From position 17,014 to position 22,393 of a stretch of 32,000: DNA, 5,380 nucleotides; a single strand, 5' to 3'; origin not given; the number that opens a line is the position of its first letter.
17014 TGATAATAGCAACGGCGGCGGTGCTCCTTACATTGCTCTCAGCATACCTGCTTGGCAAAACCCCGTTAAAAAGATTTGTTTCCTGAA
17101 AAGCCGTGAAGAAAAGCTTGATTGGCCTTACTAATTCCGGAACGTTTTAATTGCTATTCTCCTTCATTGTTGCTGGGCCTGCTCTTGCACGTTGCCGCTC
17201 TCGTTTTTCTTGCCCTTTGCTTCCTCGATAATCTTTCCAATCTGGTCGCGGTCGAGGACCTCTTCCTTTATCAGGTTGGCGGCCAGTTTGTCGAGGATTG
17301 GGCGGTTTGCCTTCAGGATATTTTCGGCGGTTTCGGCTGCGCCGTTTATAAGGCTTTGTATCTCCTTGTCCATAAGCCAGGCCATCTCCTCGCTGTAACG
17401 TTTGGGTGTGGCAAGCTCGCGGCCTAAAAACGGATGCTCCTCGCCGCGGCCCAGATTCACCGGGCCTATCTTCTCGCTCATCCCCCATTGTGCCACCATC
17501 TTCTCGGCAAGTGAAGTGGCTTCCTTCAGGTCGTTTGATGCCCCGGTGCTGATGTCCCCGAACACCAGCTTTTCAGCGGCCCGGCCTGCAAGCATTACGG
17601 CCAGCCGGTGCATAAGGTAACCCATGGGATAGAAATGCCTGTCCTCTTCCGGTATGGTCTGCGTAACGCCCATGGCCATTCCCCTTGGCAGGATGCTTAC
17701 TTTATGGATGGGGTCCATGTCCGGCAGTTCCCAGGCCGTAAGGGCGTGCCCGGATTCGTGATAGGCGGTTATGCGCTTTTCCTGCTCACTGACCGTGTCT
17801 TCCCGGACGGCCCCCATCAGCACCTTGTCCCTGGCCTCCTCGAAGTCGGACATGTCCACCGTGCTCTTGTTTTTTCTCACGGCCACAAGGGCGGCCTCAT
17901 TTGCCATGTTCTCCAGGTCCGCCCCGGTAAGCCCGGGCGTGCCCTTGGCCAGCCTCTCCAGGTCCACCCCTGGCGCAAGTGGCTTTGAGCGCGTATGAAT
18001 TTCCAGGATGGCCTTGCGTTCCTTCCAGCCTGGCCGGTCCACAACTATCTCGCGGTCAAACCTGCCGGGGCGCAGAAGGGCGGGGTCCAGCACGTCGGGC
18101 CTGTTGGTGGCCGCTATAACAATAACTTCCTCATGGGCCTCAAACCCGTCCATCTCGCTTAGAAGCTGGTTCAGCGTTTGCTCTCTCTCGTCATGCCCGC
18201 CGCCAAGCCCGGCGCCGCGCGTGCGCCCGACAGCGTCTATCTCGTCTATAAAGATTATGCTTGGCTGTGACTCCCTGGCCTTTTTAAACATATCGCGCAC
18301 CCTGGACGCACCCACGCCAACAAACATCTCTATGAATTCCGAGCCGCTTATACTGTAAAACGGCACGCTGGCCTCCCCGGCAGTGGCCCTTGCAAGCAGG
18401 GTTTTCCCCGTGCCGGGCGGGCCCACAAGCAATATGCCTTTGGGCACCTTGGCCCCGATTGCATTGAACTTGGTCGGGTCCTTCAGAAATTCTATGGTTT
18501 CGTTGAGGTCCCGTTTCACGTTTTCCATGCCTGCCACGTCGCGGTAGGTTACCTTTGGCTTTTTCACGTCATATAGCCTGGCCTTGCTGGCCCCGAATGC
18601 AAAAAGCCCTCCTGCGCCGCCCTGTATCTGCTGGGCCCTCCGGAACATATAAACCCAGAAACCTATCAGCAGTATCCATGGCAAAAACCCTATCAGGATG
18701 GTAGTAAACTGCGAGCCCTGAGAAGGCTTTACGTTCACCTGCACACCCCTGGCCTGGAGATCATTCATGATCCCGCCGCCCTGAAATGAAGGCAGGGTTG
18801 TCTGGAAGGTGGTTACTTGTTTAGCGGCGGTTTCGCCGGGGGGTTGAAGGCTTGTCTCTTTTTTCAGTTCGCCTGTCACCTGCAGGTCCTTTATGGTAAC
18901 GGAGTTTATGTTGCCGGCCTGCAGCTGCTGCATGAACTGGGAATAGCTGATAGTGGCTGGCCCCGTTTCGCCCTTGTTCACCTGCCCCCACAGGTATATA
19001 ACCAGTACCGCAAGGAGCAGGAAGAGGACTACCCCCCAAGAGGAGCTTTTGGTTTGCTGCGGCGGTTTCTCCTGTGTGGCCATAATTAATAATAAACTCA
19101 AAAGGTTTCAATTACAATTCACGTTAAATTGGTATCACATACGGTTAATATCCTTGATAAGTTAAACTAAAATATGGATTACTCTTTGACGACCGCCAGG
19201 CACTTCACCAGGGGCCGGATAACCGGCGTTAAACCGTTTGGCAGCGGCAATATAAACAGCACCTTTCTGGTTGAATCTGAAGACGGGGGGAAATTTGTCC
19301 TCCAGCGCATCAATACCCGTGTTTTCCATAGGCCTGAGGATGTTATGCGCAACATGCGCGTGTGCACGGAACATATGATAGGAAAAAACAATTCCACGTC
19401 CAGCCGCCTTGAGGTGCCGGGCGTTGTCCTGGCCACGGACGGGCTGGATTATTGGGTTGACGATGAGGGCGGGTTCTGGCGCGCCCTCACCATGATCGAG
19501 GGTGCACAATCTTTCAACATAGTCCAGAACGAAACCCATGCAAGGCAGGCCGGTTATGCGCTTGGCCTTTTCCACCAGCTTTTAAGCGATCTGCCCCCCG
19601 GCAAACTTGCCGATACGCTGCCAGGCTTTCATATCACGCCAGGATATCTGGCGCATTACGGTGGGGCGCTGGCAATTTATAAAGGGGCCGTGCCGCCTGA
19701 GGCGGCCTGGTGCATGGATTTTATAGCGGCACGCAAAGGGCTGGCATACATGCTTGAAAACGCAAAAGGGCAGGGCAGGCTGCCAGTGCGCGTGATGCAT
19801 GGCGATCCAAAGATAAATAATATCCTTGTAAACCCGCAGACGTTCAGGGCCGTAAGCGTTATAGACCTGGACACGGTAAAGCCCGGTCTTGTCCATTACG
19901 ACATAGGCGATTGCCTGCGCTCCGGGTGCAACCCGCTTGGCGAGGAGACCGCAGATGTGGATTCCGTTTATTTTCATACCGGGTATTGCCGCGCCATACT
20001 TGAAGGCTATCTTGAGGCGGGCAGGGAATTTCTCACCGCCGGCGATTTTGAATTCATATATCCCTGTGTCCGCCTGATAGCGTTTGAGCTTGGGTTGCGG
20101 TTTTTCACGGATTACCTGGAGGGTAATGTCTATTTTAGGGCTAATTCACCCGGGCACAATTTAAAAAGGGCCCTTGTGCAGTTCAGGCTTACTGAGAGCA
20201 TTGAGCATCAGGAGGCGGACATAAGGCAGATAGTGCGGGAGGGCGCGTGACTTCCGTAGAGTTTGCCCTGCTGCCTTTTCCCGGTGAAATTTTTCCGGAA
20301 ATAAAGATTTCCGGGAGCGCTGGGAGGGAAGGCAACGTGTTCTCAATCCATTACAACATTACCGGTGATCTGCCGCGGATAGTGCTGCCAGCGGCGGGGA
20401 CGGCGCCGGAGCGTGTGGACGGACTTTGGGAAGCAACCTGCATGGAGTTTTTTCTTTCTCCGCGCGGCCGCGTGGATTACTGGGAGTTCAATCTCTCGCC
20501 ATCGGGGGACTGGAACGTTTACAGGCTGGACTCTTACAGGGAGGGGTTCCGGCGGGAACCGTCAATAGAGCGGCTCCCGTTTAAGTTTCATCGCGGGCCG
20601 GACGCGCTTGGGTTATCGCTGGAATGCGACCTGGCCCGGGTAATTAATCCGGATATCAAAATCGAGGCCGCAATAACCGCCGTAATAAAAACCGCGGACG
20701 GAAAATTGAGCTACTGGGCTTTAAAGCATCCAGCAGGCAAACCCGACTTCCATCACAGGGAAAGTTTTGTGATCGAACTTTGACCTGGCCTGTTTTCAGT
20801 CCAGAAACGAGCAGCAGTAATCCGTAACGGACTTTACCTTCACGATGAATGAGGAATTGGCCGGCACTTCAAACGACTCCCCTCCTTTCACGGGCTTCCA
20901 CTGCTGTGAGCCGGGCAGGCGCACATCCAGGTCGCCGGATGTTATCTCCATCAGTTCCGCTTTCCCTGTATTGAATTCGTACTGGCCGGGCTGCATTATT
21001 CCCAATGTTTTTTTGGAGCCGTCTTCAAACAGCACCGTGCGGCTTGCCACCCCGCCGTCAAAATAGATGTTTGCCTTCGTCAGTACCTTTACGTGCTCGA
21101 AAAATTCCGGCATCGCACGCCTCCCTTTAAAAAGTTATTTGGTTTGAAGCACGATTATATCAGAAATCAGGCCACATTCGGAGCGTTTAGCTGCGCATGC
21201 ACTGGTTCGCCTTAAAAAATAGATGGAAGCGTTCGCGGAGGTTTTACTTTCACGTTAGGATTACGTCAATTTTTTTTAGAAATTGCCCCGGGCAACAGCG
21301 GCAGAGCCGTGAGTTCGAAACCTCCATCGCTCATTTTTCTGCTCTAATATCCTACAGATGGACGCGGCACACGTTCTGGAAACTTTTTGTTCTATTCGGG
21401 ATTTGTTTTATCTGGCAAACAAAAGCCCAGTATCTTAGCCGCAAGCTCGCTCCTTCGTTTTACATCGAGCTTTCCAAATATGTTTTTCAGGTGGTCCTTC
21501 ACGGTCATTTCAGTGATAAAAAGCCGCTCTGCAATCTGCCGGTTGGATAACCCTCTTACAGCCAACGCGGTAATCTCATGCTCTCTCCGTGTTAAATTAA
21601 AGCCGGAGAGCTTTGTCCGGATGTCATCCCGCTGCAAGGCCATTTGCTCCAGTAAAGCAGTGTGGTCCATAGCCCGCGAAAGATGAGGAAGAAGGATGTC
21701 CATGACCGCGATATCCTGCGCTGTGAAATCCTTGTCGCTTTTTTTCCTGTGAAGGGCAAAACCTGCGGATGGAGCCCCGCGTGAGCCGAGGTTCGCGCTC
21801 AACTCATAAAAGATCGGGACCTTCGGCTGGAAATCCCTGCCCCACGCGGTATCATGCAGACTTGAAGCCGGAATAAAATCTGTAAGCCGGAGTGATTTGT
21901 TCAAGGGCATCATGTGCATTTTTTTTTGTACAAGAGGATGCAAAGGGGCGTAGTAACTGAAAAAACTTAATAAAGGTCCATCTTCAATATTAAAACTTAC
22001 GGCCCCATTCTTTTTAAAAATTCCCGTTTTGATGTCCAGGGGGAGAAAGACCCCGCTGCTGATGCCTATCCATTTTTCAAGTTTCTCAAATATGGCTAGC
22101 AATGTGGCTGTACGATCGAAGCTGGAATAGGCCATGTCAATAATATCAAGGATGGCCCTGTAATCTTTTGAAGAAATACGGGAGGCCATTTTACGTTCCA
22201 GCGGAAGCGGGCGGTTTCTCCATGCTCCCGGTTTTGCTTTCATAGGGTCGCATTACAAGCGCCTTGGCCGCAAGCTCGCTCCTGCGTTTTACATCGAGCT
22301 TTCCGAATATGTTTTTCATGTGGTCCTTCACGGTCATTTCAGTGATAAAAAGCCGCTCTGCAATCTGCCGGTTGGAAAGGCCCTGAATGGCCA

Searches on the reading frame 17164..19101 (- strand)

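Call 35: search_protein_families(library=pfam, proteins=[window:17164-19101:-], max_evalue=0.001)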
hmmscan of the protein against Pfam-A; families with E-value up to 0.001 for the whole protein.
window:17164-19101:- (645 aa): 8 families
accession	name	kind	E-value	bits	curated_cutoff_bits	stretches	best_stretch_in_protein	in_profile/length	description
PF01434.24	Peptidase_M41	-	1.4e-65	221.2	29.9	1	436-623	2-190/191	Peptidase family M41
PF00004.35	AAA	-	5.4e-47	160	21.2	1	223-355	1-130/131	ATPase family associated with various cellular activities (AAA)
PF17862.7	AAA_lid_3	-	9.9e-15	54.2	27.2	1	379-422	2-45/45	AAA+ lid domain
PF06480.20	FtsH_ext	-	3.9e-14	53.2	25.5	1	25-126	2-102/103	FtsH Extracellular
PF07728.20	AAA_5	-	3.1e-06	27.7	22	1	223-344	2-137/139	AAA domain (dynein-related subfamily)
PF06068.19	TIP49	-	0.00034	20.3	23.8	1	221-257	51-89/347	TIP49 P-loop domain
PF20720.3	nSTAND3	-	0.00035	20.8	27.2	1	223-351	20-128/155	Novel STAND NTPase 3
PF13191.12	AAA_16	-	0.0005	21.1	32.6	0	214-241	18-45/167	AAA ATPase domain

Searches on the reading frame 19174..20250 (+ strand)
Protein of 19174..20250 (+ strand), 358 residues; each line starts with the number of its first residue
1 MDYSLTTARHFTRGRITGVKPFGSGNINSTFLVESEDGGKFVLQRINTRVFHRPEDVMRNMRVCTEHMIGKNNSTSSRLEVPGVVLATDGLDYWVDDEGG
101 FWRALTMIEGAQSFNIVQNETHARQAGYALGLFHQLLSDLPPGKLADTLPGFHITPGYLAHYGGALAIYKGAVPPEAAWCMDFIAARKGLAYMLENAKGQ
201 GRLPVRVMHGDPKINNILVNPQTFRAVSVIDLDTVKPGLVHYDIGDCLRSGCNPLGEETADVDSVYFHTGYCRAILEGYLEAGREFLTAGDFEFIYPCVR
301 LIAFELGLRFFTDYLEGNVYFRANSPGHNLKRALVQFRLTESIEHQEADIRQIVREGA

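Call 35: search_protein_families(library=pfam, proteins=[window:19174-20250:+], max_evalue=0.001)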
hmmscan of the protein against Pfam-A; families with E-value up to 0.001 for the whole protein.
window:19174-20250:+ (358 aa): 1 family
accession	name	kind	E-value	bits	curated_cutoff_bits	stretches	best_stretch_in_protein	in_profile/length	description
PF01636.29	APH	-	2.1e-21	77.2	23.2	1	19-261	2-223/239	Phosphotransferase enzyme family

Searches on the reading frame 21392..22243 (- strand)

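Call 35: search_protein_families(library=pfam, proteins=[window:21392-22243:-], max_evalue=0.001)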
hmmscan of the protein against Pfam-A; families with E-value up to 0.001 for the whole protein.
window:21392-22243:- (283 aa): 1 family
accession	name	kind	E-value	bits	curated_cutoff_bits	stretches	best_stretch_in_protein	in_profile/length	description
PF00196.25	GerE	-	5e-16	58.5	23.5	1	216-268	2-54/57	Bacterial regulatory proteins, luxR family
